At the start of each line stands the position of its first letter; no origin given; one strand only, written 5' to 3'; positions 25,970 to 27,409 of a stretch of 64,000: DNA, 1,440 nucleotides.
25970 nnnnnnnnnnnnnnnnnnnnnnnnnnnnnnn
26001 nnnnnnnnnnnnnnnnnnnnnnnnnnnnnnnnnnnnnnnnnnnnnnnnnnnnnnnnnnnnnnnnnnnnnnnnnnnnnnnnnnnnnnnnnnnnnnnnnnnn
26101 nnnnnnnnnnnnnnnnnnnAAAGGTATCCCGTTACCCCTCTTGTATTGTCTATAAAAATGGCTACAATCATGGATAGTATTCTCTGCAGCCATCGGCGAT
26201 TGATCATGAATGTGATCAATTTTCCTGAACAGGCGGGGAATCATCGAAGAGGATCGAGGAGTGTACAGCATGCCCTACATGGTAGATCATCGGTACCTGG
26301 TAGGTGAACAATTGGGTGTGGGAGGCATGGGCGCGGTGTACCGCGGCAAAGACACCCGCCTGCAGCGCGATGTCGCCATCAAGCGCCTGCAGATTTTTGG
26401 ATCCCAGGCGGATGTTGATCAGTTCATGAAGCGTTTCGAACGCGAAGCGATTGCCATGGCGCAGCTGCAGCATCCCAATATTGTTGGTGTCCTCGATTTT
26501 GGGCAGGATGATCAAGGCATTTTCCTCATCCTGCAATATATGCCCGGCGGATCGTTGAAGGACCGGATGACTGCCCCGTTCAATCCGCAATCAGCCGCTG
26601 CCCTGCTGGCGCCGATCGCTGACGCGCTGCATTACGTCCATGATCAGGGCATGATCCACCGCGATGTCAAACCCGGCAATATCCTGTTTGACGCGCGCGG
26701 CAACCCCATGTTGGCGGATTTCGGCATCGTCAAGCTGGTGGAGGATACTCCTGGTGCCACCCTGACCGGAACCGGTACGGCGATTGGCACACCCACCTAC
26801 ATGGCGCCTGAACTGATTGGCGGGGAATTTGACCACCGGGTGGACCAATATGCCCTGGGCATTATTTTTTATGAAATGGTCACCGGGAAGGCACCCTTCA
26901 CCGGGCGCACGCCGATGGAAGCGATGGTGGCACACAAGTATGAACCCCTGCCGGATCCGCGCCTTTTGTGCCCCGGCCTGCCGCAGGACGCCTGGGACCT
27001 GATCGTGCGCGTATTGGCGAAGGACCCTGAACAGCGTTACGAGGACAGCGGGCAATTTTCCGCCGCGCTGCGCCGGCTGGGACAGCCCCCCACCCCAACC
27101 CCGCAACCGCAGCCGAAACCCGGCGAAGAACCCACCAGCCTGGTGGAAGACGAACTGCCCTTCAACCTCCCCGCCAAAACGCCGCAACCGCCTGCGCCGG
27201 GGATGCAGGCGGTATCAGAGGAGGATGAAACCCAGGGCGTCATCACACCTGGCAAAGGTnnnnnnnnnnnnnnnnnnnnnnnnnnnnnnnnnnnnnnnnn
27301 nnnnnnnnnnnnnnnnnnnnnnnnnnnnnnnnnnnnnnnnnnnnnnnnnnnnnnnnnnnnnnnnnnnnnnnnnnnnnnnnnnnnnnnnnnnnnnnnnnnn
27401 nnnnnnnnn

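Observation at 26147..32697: Tandem kinase-beta-propeller paralogs with a base-identical 110-bp promoter/leader and conserved uORF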

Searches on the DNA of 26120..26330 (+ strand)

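Call 28: search_rna_families(source=window, start=26120, end=26330, threshold=evalue, max_evalue=10)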
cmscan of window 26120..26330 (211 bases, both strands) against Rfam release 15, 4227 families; matches with E-value up to 10: 2.
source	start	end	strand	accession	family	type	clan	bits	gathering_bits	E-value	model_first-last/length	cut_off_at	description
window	26152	26225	+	RF04027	mir-1422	Gene; miRNA;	-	16.1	60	2.5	1-84/84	no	mir-1422 microRNA precursor family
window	26144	26236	-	RF00156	SNORA70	Gene; snRNA; snoRNA; HACA-box;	-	10.8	40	8.3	1-135/135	no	Small nucleolar RNA SNORA70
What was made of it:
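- On Known cis-regulatory RNA (riboswitch, leader, thermometer): A permissive scan of 26120-26330 found only noise (E 2.5 and 8.3, far below gathering; call 28).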

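Call 49: build_rna_model(alignment_id=A3, structure=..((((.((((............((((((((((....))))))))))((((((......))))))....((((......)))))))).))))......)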
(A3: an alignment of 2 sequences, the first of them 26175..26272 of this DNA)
Model R1 built from alignment A3 (2 sequences, 98 columns); structure: as given.
model positions 98; base pairs 28; branch points 2; effective number of sequences 0.76; information 0.591 bits per position. Calibrated on 0.2 Mb of random sequence (short: E-values are rough).
structure used (alignment columns):
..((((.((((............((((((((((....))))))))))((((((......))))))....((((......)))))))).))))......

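Call 50: search_with_rna_model(model_id=R1, sources=[window, L001, L002, L003, L004, L005, L006, L007, L008, L009, L010, L011, L012, L013, L014, L015, L016, L017, L018, L019, L020, L021, L022, L023, L024, L025, L026, L027, L028, L029, L030, L031, L032, L033, L034, L035, L036, L037, L038, L039, L040, L041, L042, L043, L044, L045, L046, L047, L048, L049, L050, L051, L052, L053, L054, L055, L056, L057, L058, L059, L060, L061, L062, L063, L064, L065, L066, L067, L068, L069, L070, L071, L072, L073, L074, L075, L076, L077, L078, L079, L080, L081, L082], max_evalue=1)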
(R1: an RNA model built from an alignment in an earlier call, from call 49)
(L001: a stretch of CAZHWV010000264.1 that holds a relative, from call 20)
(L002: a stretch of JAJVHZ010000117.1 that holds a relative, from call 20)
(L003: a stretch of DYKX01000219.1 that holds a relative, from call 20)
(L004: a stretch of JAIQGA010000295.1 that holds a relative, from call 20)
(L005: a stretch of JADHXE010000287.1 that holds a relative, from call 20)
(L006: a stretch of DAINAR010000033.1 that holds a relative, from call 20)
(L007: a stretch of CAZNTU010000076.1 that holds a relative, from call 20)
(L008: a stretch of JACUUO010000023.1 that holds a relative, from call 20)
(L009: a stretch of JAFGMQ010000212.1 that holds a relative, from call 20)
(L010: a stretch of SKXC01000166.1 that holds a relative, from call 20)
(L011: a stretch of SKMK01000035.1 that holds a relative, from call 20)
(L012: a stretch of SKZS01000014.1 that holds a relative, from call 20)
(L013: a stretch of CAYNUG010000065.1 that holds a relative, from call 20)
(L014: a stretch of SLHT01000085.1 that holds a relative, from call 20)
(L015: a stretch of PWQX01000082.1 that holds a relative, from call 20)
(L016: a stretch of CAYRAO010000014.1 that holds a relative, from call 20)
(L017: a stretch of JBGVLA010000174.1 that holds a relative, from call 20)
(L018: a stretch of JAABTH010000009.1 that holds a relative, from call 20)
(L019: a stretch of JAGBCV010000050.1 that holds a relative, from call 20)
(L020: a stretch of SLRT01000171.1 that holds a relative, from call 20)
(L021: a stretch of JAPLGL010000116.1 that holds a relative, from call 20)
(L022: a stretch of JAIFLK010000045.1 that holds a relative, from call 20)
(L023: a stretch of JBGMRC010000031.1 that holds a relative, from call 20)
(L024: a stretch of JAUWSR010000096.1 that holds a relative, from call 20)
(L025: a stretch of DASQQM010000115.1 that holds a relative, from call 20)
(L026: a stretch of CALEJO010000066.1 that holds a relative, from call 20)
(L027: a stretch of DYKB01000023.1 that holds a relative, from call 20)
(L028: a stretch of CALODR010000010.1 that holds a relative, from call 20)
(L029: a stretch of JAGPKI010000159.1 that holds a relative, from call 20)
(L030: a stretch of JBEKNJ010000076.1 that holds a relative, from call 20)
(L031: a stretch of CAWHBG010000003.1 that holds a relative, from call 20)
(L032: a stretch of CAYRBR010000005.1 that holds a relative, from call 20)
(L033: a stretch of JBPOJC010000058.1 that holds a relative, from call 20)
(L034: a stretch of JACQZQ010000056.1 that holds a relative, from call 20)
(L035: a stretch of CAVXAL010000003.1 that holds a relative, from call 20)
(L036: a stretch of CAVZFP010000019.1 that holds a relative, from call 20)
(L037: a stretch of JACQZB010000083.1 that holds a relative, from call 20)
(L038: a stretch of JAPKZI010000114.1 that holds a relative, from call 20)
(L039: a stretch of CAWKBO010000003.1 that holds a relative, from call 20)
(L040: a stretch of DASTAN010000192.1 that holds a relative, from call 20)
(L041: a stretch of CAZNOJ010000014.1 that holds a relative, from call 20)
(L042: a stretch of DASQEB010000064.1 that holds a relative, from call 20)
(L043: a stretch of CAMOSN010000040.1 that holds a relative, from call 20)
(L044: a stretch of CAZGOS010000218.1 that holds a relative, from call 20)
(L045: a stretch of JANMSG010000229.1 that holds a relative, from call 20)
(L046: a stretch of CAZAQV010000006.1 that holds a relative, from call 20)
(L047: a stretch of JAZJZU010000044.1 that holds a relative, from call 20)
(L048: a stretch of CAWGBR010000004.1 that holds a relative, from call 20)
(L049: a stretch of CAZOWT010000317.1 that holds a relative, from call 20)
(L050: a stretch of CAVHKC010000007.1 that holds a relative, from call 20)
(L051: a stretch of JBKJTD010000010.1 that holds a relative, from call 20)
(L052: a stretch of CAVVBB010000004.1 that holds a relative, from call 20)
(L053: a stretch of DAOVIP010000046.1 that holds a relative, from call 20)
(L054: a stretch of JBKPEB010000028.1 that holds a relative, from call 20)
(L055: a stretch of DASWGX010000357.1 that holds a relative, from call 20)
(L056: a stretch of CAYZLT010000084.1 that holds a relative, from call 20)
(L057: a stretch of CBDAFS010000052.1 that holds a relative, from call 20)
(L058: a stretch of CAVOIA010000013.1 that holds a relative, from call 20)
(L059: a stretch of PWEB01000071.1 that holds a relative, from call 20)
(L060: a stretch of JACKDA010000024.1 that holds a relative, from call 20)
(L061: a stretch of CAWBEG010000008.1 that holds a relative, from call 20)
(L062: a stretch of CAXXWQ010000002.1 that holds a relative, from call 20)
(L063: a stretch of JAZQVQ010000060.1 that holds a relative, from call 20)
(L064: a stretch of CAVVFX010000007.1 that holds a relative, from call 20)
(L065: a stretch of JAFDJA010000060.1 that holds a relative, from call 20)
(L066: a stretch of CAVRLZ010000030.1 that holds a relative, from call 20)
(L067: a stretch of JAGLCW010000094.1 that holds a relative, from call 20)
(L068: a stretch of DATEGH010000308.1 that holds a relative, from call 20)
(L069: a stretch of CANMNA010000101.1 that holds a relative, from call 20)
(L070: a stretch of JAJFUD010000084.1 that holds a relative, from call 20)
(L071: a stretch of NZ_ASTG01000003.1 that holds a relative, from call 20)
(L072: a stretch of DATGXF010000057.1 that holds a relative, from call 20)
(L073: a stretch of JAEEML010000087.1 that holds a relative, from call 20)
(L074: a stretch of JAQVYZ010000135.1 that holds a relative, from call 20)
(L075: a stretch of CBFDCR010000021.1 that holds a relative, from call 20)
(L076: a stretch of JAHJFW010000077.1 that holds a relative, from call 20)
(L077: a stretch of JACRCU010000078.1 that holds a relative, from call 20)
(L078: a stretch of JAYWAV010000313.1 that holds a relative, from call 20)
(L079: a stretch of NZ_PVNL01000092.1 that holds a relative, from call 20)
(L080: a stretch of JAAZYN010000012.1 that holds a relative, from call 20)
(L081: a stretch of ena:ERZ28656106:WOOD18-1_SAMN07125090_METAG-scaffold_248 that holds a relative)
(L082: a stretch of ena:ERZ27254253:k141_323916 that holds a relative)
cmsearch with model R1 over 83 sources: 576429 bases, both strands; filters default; matches with E-value up to 1: 4.
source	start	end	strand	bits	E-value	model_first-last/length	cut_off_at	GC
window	26175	26272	+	125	2.7e-37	1-98/98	no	0.47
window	29495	29592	+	125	2.7e-37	1-98/98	no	0.47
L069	5126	5232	-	17.8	0.039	1-98/98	no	0.67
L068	5255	5355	+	14.1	0.62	1-98/98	no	0.67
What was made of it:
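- Tried and rejected: The better one lies on the opposite strand downstream of its kinase (calls 49, 50).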

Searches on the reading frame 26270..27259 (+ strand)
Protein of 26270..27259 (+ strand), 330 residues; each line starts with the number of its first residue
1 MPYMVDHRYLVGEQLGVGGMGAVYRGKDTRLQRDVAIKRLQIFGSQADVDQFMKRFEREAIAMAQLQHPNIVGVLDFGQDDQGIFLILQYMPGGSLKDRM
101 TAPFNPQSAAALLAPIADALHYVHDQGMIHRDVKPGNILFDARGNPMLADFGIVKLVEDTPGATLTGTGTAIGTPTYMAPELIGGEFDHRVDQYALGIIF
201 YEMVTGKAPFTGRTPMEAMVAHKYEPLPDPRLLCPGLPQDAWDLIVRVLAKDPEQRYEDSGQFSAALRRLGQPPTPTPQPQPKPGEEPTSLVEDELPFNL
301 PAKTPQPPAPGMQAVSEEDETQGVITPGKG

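Call 20: find_related_loci(query=window:26270-27259:+, collection=genome_contigs, flank=3000)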
Query window:26270-27259:+ (330 aa) in genome_contigs; peptide patterns used: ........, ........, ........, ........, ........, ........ (x = any residue, [..] = any of these).
247 stretches matched a pattern; 111 encode a relative of the query (tblastn E <= 1e-3); the best 80 are kept; 80 distinct loci.
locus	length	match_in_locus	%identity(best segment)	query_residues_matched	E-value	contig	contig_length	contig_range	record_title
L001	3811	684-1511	49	1-271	1e-80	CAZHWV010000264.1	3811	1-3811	MAG TPA_asm: uncultured Anaerolinea sp. isolate SRP272421_co3_646 genome assembly, contig: NODE_94373_length_3811_cov_6.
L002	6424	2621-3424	49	8-272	1e-78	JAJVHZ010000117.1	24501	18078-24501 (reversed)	MAG: Gammaproteobacteria bacterium isolate Bin_33 c_000000004746, whole genome shotgun sequence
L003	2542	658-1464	47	7-272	2e-77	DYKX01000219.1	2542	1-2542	MAG TPA_asm: Anaerolinea thermophila isolate SulCav_AS07-7_2_58_45 SulCav_AS07_7_33224_length_2542_cov_16_107358, whole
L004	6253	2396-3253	40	8-292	3e-57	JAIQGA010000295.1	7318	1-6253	MAG: Terriglobia bacterium isolate SRVP_29 SRVP18_hole-7m-from-trench_1_20cm_scaffold_6301, whole genome shotgun sequenc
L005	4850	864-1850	37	8-326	1e-56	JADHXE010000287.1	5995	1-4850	MAG: Anaerolineales bacterium isolate BS750m-G45 BS-750m-C27931, whole genome shotgun sequence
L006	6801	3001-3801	38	8-276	1e-55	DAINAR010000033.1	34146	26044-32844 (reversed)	MAG TPA_asm: Deltaproteobacteria bacterium isolate CTOTU18404 NODE_798_length_34146_cov_28.378076, whole genome shotgun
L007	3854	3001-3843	39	8-287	2e-54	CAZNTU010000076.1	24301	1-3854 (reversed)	MAG TPA_asm: uncultured Desulfobacteraceae bacterium isolate binchicken_co168_329 genome assembly, contig: NODE_3660_len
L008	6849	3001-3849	37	4-292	5e-54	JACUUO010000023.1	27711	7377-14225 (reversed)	MAG: Actinomycetota bacterium isolate Kmv33 NODE_789_length_27711_cov_11.783917, whole genome shotgun sequence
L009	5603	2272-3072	38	8-276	3e-53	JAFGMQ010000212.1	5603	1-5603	MAG: Deltaproteobacteria bacterium isolate Zod_Metabat.483 k87_9893041, whole genome shotgun sequence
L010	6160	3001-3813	39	8-280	2e-53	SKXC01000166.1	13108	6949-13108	MAG: Syntrophomonadaceae bacterium isolate CSSed162cmB_227 CSSed16-2cmB-14995, whole genome shotgun sequence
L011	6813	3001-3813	39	8-280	5e-53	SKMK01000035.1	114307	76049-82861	MAG: Syntrophomonadaceae bacterium isolate CSSed162cmA_245 CSSed16-2cmA-37, whole genome shotgun sequence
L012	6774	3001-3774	39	4-263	4e-53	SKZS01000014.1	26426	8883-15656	MAG: Syntrophomonadaceae bacterium isolate CSSed162cmB_344 CSSed16-2cmB-3139, whole genome shotgun sequence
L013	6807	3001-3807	38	9-277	9e-53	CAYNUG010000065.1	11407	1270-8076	MAG TPA_asm: uncultured Clostridia bacterium isolate binchicken_co67_213 genome assembly, contig: NODE_6157_length_11407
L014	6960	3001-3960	37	7-316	2e-52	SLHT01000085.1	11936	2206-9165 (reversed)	MAG: Syntrophomonadaceae bacterium isolate CSSed165cm_165 CSSed16-5cm-18758, whole genome shotgun sequence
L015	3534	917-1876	37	7-316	3e-52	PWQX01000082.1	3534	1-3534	MAG: Spirochaetaceae bacterium isolate CSSed10_65m CS-Sed10-C102450, whole genome shotgun sequence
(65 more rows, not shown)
